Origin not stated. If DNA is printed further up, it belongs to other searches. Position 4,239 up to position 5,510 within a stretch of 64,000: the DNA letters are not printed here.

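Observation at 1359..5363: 1335-aa Ig-like repeat protein encoded inside the pilN-pilO...pilP-pilQ assembly operon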

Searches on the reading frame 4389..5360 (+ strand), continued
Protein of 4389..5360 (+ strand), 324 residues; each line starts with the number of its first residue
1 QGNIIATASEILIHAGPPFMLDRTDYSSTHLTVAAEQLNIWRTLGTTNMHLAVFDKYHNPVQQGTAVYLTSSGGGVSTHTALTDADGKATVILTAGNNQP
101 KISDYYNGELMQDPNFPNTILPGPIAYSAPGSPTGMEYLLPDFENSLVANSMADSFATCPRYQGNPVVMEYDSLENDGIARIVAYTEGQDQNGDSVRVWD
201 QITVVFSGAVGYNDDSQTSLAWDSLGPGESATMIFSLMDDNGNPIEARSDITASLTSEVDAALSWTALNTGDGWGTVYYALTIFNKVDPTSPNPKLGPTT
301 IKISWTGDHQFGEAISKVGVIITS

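Call 23: search_protein_families(library=pfam, proteins=[L017:3-1193:+, L017:1203-2408:+, L017:2748-3104:+, L017:3197-3691:+, L017:3714-4124:+, L017:4145-4657:+, L017:4667-6085:+, L017:6459-8129:+, L017:10880-11656:+, L017:11865-12413:+], max_evalue=0.01)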
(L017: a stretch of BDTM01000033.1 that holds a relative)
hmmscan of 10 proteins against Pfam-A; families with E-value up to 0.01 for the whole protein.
L017:3-1193:+ (396 aa): 11 families
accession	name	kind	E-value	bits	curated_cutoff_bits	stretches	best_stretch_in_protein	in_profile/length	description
PF00158.32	Sigma54_activat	-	2.5e-72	242.4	20.2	1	77-243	1-167/168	Sigma-54 interaction domain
PF25601.1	AAA_lid_14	-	3.8e-27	94.4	27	1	249-324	1-76/87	AAA+ ATPase lid domain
PF14532.12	Sigma54_activ_2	-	2.6e-23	83.2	25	1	78-248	1-138/138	Sigma-54 interaction domain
PF02954.25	HTH_8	-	5.5e-11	42.5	22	1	352-391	3-42/42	Bacterial regulatory protein, Fis family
PF07728.20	AAA_5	-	9.1e-08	32.6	22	1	101-221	2-125/139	AAA domain (dynein-related subfamily)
PF00072.30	Response_reg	-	2.6e-07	31.2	30.2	1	1-48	63-110/111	Response regulator receiver domain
PF00004.35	AAA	-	1.1e-05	26.3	21.2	1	102-223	2-116/131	ATPase family associated with various cellular activities (AAA)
PF01078.27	Mg_chelatase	-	0.00085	19.2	20.3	0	158-190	95-127/207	Magnesium chelatase, subunit ChlI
PF07724.20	AAA_2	-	0.00086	19.8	27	1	99-218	4-124/166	AAA domain (Cdc48 subfamily)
PF18024.7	HTH_50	-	0.0079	16.3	27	0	372-394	28-50/50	Helix-turn-helix domain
PF13518.12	HTH_28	-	0.0082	16.6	25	0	364-392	9-37/52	Helix-turn-helix domain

L017:1203-2408:+ (401 aa): 1 family
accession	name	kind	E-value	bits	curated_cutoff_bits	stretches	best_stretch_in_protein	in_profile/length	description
PF00482.28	T2SSF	-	9.3e-65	216.7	25.2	2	67-190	1-125/125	Type II secretion system (T2SS), protein F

L017:2748-3104:+ (118 aa): 1 family
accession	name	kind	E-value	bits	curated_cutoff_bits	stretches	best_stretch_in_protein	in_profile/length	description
PF07963.17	N_methyl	-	5.5e-09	35.7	21.2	1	5-30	2-27/27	Prokaryotic N-terminal methylation motif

L017:3197-3691:+ (164 aa): 1 family
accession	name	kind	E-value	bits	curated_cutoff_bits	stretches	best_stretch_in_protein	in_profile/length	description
PF07963.17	N_methyl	-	9.6e-08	31.7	21.2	1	7-30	3-26/27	Prokaryotic N-terminal methylation motif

L017:3714-4124:+ (136 aa): 0 families

L017:4145-4657:+ (170 aa): 1 family
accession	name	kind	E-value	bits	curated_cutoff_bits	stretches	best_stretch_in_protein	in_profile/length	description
PF07963.17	N_methyl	-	7.8e-09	35.2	21.2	1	10-34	2-26/27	Prokaryotic N-terminal methylation motif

L017:4667-6085:+ (472 aa): 1 family
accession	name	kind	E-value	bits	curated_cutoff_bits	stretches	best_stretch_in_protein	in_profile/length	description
PF16241.10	DUF4900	-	4e-09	37.1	29.4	1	119-195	2-87/89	Domain of unknown function (DUF4900)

L017:6459-8129:+ (556 aa): 4 families
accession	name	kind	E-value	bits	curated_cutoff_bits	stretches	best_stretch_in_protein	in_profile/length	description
PF13229.12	Beta_helix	-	1.9e-17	63.7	25.9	1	124-271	1-149/158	Right handed beta helix region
PF05048.19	NosD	-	6.9e-12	45.7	23.6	1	92-238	30-172/212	Periplasmic copper-binding protein (NosD)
PF13860.13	FlgD_ig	-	2.6e-06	27.7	27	1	489-541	22-73/79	FlgD Ig-like domain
PF07602.17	DUF1565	-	0.0001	22.2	20.3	1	143-245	108-205/257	Protein of unknown function (DUF1565)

L017:10880-11656:+ (258 aa): 0 families

L017:11865-12413:+ (182 aa): 4 families
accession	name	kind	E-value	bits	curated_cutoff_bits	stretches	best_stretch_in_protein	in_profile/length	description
PF00156.33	Pribosyltran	-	9.1e-22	77.5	26.3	1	20-167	12-154/158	Phosphoribosyl transferase domain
PF14681.12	UPRTase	-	1.5e-06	28.2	27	1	72-138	93-159/206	Uracil phosphoribosyltransferase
PF15609.12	PRTase_2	-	9.6e-05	22.4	28.8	1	97-144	116-163/188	Phosphoribosyl transferase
PF24390.1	PRTase-CE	-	0.001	19.5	27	1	78-125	84-130/253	PRTase-CE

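Call 46: fold_search(model_id=the predicted structure, library=pdb)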
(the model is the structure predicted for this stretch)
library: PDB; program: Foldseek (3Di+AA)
matches with E <= 10: 1394; with E <= 0.001: 45
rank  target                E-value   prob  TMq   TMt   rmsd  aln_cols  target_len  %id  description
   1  6tqd_F                6.6e-06  1.00  0.24  0.35   7.2       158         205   20  D00-D0 domain of Intimin (released 2021-01-13)
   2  6tqd_A                7.8e-06  1.00  0.24  0.35   7.7       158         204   20  D00-D0 domain of Intimin (released 2021-01-13)
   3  6tqd_B                8.2e-06  1.00  0.24  0.35   7.2       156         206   19  D00-D0 domain of Intimin (released 2021-01-13)
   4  6tqd_E                1.3e-05  1.00  0.24  0.36   7.5       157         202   20  D00-D0 domain of Intimin (released 2021-01-13)
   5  4uid_B                1.8e-05  1.00  0.24  0.42  10.7       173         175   15  Crystal structure of the S-layer protein SbsC domains 4 and 5 (released 2016-04-13)
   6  4uid_A                1.2e-04  1.00  0.24  0.37  14.2       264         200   15  Crystal structure of the S-layer protein SbsC domains 4 and 5 (released 2016-04-13)
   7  5dzv_B                1.3e-04  0.99  0.24  0.17  22.2       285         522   14  Protocadherin alpha 7 extracellular cadherin domains 1-5 (released 2016-05-04)
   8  6vfw_E                2.3e-04  0.87  0.21  0.17  27.6       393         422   12  Crystal structure of human delta protocadherin 10 EC1-EC4 (released 2020-03-11)
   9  6vfw_B                2.4e-04  0.91  0.21  0.17  28.6       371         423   12  Crystal structure of human delta protocadherin 10 EC1-EC4 (released 2020-03-11)
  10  5dzy_C                2.4e-04  0.90  0.23  0.19  29.9       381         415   14  Protocadherin beta 8 extracellular cadherin domains 1-4 (released 2016-05-04)
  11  5dzx_A                2.7e-04  0.90  0.24  0.20  28.4       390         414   14  Protocadherin beta 6 extracellular cadherin domains 1-4 (released 2016-05-04)
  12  6d7j_D                2.8e-04  1.00  0.21  0.10  15.2       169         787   13  The Crystal Structure of Parabacteroides merdae Beta-Glucuronidase (GUS) with Glycerol in Active-Site (released 2019-05-01)
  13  6cxy_C                3.0e-04  1.00  0.21  0.28  10.0       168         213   15  Crystal Structure of Human E-cadherin bound by mouse monoclonal antibody Fab mAb-1_19A11 (released 2019-04-10)
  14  9ijj_P                3.0e-04  0.96  0.22  0.14  14.4       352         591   10  In situ structure of the central apparatus in mouse sperm axoneme. (released 2025-06-04)
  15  5a42                  3.0e-04  0.87  0.20  0.05  22.2       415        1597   10  Cryo-EM single particle 3D reconstruction of the native conformation of E. coli alpha-2-macroglobulin (ECAM) (released 2015-07-29)
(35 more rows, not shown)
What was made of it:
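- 4416..5360 (+): Conserved C-terminal module (aa 1020-1334). It comprises a degenerate Big_1-like domain, a variable insert carrying the invariant NDG-AR-A motif, and a terminal beta-sandwich. Foldseek matches intimin D00-D0 and SbsC Ig tandems (call 46).
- Closest known: Inverse autotransporters. Same: Its C-terminal model matches intimin D00-D0 best (call 46).
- Tried and rejected: The Foldseek result (call 46) is therefore weak.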

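Call 51: search_protein_families(library=pfam, proteins=[L025:765-3779:-, L025:4266-5408:-, L025:5892-7433:-, L025:7448-7816:+, L025:11897-12454:+, L025:12851-13783:+, L024:2237-3295:+, L024:3629-5311:+, L024:6250-7581:+, L024:12374-13048:+], max_evalue=0.001)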
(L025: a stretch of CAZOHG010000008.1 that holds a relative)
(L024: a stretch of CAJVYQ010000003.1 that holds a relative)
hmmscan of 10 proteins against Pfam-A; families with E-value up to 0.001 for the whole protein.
L025:765-3779:- (1004 aa): 3 families
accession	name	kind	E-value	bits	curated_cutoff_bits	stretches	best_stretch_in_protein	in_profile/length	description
PF07195.17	FliD_C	-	1.2e-44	152.9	25.4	2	455-652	1-172/236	Flagellar hook-associated protein 2 C-terminus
PF02465.23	FliD_N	-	8e-27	94.2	24.8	1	12-107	1-96/97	Flagellar hook-associated protein 2 N-terminus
PF07196.18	Flagellin_IN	-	8.5e-14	51.9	22.7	2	133-176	13-54/55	Flagellin hook IN motif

L025:4266-5408:- (380 aa): 2 families
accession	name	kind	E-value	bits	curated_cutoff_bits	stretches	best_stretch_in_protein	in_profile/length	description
PF00669.25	Flagellin_N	-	1.3e-43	148.8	26.6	1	5-141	1-137/139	Bacterial flagellin N-terminal helical region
PF00700.27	Flagellin_C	-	6.8e-29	100.5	23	1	293-378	1-86/86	Bacterial flagellin C-terminal helical region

L025:5892-7433:- (513 aa): 8 families
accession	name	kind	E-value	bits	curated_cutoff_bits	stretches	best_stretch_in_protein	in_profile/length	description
PF01078.27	Mg_chelatase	-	3.6e-100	334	20.3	1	193-399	1-206/207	Magnesium chelatase, subunit ChlI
PF13541.12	ChlI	-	2.4e-47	160.2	27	1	20-142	1-121/121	Subunit ChlI of Mg-chelatase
PF13335.12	Mg_chelatase_C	-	5.7e-35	120.2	26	1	406-503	1-94/94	Magnesium chelatase, subunit ChlI C-terminal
PF07728.20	AAA_5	-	4.7e-08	33.6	22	1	216-353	1-125/139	AAA domain (dynein-related subfamily)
PF00493.29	MCM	-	8.3e-08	32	23.3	1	292-356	114-178/224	MCM P-loop domain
PF05496.18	RuvB_N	-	5.5e-05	23.4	27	0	194-233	6-52/159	Holliday junction DNA helicase RuvB P-loop domain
PF07724.20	AAA_2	-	0.00012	22.6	27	0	216-330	5-106/166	AAA domain (Cdc48 subfamily)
PF00158.32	Sigma54_activat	-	0.00018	21.7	20.2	0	202-328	10-122/168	Sigma-54 interaction domain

L025:7448-7816:+ (122 aa): 0 families

L025:11897-12454:+ (185 aa): 3 families
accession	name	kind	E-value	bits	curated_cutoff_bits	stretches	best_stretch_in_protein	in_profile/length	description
PF00156.33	Pribosyltran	-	8.7e-24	84.1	26.3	1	16-172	5-156/158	Phosphoribosyl transferase domain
PF14681.12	UPRTase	-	4.5e-06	26.7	27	1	74-141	92-159/206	Uracil phosphoribosyltransferase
PF15609.12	PRTase_2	-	0.00056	19.9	28.8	0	102-148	118-164/188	Phosphoribosyl transferase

L025:12851-13783:+ (310 aa): 2 families
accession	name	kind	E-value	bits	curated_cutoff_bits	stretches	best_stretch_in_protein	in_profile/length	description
PF02729.26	OTCace_N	-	4.4e-45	153.8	29.9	1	6-149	1-148/148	Aspartate/ornithine carbamoyltransferase, carbamoyl-P binding domain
PF00185.30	OTCace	-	3.7e-26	92.5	29.4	1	155-302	1-157/157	Aspartate/ornithine carbamoyltransferase, Asp/Orn binding domain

L024:2237-3295:+ (352 aa): 1 family
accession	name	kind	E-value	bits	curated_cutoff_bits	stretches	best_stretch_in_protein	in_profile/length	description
PF01761.26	DHQ_synthase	-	0.00031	20.8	24.2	1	64-171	3-110/115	3-dehydroquinate synthase N-terminal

L024:3629-5311:+ (560 aa): 3 families
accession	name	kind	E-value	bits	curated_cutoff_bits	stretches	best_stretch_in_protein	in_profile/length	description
PF01943.22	Polysacc_synt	-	4.9e-22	79.1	28.2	1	79-349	2-271/274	Polysaccharide biosynthesis protein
PF13440.11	Polysacc_synt_3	-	4.3e-10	39.7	23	1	110-370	9-263/293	Polysaccharide biosynthesis protein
PF03023.19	MurJ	-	0.00097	18.3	27.4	0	416-530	332-447/451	Lipid II flippase MurJ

L024:6250-7581:+ (443 aa): 1 family
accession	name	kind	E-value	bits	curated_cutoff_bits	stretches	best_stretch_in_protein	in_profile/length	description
PF00152.25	tRNA-synt_2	-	1e-53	182.9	25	1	106-441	9-304/308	tRNA synthetases class II (D, K and N)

L024:12374-13048:+ (224 aa): 0 families
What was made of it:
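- In L024 and L025 the pair is not next to pilus genes (call 51), so a pilus-specific role is not obligatory. The pair persists without adjacent pil genes in L024 and L025 (call 51). The pair occurs without pil neighbours in L024 and L025 (call 51).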

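Call 61: search_protein_families(library=ncbifam, proteins=[L003:4636-6366:+, L003:2976-3902:+], max_evalue=0.01)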
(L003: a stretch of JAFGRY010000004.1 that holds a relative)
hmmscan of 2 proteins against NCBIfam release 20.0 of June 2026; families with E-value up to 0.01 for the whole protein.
L003:4636-6366:+ (576 aa): 6 families
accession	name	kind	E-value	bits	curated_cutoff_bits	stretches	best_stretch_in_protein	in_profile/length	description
TIGR01175.1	pilM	subfamily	4.3e-27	95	133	1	16-352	4-330/348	type IV pilus assembly protein PilM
NF045709.1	Amuc_1101_fam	equivalog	4.2e-21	75.4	650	1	60-482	54-464/608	Amuc_1101 family PilM-like pilus complex protein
TIGR01312.1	XylB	equivalog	0.00019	20.1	380.25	1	276-335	362-421/481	xylulokinase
NF011660.0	PRK15080.1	equivalog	0.00053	19.3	182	1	194-332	144-255/277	ethanolamine utilization protein EutJ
NF049847.1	FtsL_COG5462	equivalog_domain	0.0014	18.3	50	1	393-436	2-45/85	cell division protein FtsL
TIGR02529.1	EutJ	subfamily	0.0017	17.9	152.1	0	193-332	110-222/239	ethanolamine utilization protein EutJ family protein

L003:2976-3902:+ (308 aa): 0 families

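Call 63: find_related_loci(query=A1, collection=metagenome_contigs, flank=10000)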
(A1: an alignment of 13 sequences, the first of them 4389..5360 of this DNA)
Query A1 (324 aa) in metagenome_contigs; peptide patterns used: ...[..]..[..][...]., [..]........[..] (x = any residue, [..] = any of these).
600 stretches matched a pattern (row limit reached: there are more); 8 encode a relative of the query (tblastn E <= 1e-3); 8 distinct loci.
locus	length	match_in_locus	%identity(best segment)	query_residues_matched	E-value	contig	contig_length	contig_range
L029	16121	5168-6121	57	4-314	3e-116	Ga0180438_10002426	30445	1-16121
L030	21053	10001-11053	48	2-323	3e-99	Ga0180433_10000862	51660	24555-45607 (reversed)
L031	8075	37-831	42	4-292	1e-59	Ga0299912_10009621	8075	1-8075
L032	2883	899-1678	41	4-295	7e-55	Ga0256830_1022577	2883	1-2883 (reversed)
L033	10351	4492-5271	43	6-303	2e-53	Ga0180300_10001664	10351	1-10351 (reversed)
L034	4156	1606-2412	38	4-304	3e-49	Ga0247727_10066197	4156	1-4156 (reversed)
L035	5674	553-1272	36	6-289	2e-36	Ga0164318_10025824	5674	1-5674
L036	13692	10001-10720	36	6-289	2e-36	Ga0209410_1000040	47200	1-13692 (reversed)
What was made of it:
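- Tried and rejected: The scan with the C-terminal alignment gave 8 loci (call 63).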

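Call 66: search_protein_families(library=pfam, proteins=[L036:3-1289:+, L036:1307-2455:+, L036:11611-12582:-, L036:12627-13067:+, L033:2-673:+, L033:953-2602:+, L003:2976-3902:+, L021:6701-7648:+], max_evalue=0.01)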
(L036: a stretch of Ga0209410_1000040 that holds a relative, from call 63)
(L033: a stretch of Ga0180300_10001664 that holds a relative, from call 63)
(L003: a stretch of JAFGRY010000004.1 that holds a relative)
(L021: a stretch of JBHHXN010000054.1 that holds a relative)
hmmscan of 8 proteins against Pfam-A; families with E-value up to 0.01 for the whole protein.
L036:3-1289:+ (428 aa): 1 family
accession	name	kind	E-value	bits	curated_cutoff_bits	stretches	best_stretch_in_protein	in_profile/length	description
PF11741.13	AMIN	-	1.8e-10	41.2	20.5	1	332-414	4-89/101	AMIN domain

L036:1307-2455:+ (382 aa): 1 family
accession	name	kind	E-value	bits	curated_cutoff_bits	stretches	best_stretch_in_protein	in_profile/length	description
PF00263.26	Secretin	-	2.8e-28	99.1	27.5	1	190-347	4-168/169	Bacterial type II and III secretion system protein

L036:11611-12582:- (323 aa): 5 families
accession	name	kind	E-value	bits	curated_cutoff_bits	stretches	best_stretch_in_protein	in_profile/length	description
PF00801.26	PKD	-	6.9e-14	52.1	23.5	1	147-219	10-78/80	PKD domain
PF18911.6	PKD_4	-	9.7e-14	51.6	27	1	160-221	27-85/85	PKD domain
PF22352.2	K319L-like_PKD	-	4.3e-06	27.1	27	1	160-221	21-84/84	K319L-like, PKD domain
PF18962.6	Por_Secre_tail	-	8.2e-05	23.3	27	1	249-321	2-67/75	Secretion system C-terminal sorting domain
PF13860.13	FlgD_ig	-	9.3e-05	22.8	27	1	271-318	27-75/79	FlgD Ig-like domain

L036:12627-13067:+ (146 aa): 0 families

L033:2-673:+ (223 aa): 0 families

L033:953-2602:+ (549 aa): 4 families
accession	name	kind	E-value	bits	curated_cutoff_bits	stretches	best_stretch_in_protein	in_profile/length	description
PF13229.12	Beta_helix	-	2.1e-22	79.9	25.9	2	122-269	2-153/158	Right handed beta helix region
PF05048.19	NosD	-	9.2e-14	51.8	23.6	2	179-296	49-167/212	Periplasmic copper-binding protein (NosD)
PF13860.13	FlgD_ig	-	1.9e-08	34.6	27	1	481-530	21-69/79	FlgD Ig-like domain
PF18962.6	Por_Secre_tail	-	2.1e-05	25.2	27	1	465-544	2-72/75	Secretion system C-terminal sorting domain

L003:2976-3902:+ (308 aa): 0 families

L021:6701-7648:+ (315 aa): 0 families
